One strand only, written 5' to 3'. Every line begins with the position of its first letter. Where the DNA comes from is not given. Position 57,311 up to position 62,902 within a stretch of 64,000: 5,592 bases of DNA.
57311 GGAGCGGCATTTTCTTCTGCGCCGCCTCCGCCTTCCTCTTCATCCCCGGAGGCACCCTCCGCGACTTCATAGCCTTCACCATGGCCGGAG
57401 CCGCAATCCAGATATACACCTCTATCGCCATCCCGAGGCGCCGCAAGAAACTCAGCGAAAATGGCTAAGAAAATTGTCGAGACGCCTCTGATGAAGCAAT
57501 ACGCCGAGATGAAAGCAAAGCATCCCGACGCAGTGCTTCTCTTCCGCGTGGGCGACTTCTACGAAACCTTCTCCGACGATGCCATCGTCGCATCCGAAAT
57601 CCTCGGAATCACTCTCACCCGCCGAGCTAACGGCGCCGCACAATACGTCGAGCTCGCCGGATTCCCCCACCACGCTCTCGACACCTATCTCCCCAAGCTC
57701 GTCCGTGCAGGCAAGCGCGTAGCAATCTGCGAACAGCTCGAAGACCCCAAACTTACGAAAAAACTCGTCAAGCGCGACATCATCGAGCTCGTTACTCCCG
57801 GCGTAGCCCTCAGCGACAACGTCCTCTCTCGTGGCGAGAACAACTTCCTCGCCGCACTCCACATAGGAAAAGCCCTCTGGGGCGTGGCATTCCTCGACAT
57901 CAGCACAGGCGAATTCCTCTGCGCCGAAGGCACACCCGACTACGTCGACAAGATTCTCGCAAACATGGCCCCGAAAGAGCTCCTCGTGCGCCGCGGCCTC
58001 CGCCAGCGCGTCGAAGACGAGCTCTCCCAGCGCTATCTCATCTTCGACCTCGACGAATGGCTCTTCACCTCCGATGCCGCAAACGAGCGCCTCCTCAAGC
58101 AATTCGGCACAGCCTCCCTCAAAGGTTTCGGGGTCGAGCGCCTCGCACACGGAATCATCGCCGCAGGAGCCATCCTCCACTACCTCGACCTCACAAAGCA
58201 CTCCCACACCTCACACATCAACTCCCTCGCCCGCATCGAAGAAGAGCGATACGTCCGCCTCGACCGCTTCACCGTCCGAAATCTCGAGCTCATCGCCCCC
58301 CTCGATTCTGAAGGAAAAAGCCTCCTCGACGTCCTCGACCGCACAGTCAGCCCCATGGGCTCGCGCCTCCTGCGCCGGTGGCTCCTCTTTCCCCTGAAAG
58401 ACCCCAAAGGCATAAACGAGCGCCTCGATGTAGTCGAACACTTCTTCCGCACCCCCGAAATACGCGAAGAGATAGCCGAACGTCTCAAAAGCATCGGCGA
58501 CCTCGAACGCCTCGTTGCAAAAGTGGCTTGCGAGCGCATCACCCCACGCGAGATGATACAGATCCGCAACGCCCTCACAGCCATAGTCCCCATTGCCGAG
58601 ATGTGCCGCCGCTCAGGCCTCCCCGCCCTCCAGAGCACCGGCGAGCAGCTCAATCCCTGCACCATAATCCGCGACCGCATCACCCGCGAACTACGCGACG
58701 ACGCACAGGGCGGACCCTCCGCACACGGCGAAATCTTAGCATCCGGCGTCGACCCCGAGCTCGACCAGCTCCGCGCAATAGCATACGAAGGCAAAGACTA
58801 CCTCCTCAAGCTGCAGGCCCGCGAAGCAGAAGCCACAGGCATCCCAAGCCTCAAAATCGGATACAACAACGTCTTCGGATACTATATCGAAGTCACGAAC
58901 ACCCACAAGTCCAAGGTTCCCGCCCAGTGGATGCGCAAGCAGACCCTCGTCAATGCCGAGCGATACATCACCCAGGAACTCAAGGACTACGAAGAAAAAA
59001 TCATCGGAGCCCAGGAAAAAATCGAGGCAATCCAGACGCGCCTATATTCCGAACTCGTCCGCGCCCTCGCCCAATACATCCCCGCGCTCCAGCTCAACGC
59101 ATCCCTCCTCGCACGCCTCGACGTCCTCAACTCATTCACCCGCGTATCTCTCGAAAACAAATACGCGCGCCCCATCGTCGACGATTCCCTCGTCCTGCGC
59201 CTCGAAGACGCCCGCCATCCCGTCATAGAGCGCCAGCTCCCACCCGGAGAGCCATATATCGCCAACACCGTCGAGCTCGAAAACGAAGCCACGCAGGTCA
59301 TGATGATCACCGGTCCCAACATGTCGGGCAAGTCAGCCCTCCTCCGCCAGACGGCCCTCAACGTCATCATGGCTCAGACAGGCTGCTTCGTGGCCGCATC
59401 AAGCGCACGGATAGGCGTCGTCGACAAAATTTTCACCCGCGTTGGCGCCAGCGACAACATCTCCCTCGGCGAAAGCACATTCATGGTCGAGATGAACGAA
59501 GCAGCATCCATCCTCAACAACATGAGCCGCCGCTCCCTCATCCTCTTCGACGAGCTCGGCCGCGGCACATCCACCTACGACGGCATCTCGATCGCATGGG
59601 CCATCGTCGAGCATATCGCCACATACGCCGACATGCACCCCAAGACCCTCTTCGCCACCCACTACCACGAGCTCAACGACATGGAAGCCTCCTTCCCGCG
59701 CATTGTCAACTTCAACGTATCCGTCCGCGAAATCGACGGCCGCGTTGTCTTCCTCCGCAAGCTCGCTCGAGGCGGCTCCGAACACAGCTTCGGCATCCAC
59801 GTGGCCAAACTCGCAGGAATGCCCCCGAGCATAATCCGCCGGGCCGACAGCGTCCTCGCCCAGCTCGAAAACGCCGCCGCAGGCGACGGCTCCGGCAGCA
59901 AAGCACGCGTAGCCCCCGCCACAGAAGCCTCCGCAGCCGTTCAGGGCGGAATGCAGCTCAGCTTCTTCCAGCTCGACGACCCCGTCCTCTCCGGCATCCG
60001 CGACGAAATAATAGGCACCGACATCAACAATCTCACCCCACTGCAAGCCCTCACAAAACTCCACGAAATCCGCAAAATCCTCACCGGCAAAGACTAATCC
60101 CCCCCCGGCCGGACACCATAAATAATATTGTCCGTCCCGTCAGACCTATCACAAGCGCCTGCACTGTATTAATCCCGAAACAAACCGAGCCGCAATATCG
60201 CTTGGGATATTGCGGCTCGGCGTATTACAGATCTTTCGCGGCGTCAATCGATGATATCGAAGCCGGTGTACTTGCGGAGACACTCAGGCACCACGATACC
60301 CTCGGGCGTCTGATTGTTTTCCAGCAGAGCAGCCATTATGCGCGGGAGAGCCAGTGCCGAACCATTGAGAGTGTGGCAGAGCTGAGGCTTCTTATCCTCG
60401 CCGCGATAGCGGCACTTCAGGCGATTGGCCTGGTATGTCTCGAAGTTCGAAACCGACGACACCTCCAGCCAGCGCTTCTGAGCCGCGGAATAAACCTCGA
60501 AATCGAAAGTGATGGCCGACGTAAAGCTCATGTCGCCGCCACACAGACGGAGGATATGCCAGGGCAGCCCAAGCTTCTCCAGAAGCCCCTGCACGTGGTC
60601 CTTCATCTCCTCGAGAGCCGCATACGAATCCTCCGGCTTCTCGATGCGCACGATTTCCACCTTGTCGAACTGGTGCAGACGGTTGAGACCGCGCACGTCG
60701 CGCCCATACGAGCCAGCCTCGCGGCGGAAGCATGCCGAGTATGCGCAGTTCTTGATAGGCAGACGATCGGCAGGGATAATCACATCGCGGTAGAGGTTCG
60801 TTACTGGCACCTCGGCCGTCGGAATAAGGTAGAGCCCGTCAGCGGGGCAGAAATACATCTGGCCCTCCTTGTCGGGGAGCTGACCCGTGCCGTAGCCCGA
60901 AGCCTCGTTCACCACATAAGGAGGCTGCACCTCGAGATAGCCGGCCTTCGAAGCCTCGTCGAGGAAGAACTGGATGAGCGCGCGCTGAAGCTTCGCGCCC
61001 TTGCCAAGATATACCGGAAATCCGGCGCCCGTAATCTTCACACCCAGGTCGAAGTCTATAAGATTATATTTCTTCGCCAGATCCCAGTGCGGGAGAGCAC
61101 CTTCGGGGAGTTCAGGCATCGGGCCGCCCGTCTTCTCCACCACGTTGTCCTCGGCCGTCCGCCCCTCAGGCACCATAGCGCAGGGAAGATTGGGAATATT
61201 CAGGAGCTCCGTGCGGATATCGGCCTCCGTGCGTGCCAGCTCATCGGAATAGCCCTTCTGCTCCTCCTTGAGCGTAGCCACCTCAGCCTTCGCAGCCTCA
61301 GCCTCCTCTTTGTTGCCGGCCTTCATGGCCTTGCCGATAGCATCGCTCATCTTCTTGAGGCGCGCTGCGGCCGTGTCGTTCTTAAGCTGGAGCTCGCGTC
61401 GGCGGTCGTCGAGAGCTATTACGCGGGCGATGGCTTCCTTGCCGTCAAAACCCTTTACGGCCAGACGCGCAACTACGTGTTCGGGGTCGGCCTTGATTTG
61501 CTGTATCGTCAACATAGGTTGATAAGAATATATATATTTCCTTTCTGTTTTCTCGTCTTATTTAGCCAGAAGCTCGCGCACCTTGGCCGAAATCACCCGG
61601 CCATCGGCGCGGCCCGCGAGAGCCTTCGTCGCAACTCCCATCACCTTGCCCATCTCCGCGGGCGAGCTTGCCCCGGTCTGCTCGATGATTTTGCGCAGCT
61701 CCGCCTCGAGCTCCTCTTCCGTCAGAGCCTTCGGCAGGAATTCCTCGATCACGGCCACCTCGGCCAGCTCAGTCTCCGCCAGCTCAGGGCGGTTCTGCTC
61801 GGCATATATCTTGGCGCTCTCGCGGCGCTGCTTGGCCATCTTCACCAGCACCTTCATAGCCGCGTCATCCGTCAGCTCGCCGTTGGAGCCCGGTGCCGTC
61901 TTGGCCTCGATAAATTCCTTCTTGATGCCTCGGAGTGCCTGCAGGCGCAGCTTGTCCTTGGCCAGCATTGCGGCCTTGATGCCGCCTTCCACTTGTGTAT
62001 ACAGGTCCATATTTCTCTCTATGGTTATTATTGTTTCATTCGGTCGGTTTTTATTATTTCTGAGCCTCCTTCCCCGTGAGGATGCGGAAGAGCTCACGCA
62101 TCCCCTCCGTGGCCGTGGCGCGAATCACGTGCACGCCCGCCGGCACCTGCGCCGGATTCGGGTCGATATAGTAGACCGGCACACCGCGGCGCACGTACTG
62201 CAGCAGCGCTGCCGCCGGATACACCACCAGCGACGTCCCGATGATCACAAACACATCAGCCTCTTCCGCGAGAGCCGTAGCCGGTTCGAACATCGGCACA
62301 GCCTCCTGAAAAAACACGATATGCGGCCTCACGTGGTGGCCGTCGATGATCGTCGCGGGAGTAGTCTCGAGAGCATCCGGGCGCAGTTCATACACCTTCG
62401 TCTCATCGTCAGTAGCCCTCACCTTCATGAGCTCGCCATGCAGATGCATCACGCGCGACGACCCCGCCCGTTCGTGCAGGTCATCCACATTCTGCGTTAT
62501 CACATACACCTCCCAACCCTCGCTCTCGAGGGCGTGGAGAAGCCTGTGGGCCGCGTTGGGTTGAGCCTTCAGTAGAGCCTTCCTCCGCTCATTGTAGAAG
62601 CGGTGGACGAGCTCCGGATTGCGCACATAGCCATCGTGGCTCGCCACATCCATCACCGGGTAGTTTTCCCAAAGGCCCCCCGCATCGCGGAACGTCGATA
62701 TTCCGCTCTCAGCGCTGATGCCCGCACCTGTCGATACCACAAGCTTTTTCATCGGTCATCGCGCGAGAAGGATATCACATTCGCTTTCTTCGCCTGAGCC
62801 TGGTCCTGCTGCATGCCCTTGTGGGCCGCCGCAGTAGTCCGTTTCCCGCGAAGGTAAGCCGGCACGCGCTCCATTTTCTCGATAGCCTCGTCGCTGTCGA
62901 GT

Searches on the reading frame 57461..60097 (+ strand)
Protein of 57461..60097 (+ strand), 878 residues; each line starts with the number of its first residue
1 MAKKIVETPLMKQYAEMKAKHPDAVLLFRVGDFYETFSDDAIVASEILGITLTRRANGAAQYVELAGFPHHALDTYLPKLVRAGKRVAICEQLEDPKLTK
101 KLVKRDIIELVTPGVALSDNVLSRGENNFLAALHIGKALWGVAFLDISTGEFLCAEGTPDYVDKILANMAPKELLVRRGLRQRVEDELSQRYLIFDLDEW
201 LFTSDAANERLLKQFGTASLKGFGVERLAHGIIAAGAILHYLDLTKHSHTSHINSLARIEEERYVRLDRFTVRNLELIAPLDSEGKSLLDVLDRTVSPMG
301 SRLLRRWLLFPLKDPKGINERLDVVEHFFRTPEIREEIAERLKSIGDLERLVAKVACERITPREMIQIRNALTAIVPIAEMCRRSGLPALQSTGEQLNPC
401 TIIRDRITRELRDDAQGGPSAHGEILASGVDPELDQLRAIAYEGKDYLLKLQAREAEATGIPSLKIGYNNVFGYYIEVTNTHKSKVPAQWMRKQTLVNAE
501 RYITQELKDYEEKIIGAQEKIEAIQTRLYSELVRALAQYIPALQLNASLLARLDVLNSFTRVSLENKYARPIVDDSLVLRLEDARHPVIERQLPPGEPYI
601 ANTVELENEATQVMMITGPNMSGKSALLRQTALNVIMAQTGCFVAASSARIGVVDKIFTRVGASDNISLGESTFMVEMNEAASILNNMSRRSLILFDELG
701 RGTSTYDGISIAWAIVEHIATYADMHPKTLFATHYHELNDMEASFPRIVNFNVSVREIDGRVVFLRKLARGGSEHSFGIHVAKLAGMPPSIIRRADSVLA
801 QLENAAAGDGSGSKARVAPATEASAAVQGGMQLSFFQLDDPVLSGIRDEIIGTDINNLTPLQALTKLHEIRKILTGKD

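Call 61: search_protein_families(library=pfam, proteins=[window:57461-60097:+], max_evalue=0.00001)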
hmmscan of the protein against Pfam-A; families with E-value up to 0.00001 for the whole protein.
window:57461-60097:+ (878 aa): 5 families
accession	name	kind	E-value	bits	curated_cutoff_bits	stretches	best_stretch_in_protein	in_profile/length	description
PF00488.27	MutS_V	-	4e-76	255.6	30.2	1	614-803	1-188/188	MutS domain V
PF05192.23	MutS_III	-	1.2e-43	150.2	34.1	1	271-559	2-193/194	MutS domain III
PF01624.25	MutS_I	-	9.3e-40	135.8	20.6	1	8-119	1-112/113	MutS domain I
PF05190.23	MutS_IV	-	4.9e-30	104.1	22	1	429-519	1-91/92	MutS family domain IV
PF05188.22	MutS_II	-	4.8e-21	76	25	1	128-253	1-132/133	MutS domain II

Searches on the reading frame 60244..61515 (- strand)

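Call 61: search_protein_families(library=pfam, proteins=[window:60244-61515:-], max_evalue=0.00001)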
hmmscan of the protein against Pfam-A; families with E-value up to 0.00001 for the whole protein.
window:60244-61515:- (423 aa): 2 families
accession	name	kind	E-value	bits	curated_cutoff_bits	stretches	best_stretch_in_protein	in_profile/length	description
PF00587.30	tRNA-synt_2b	-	5.3e-33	115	29.3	1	226-401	9-179/179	tRNA synthetase class II core domain (G, H, P, S and T)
PF02403.27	Seryl_tRNA_N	-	1.2e-20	74.1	28.2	1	1-111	1-108/108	Seryl-tRNA synthetase N-terminal domain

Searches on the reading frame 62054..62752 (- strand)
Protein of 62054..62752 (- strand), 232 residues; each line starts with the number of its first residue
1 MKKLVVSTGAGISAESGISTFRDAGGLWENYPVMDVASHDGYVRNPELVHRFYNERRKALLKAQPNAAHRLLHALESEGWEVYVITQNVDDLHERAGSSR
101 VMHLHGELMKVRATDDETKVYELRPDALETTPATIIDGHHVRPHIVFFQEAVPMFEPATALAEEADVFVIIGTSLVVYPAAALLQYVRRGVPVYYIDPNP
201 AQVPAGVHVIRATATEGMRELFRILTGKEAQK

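Call 61: search_protein_families(library=pfam, proteins=[window:62054-62752:-], max_evalue=0.00001)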
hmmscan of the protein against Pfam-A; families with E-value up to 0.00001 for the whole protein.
window:62054-62752:- (232 aa): 1 family
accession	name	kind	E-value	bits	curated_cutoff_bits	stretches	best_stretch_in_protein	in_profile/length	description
PF02146.23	SIR2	-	3.6e-43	148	24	1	9-179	1-180/180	Sir2 family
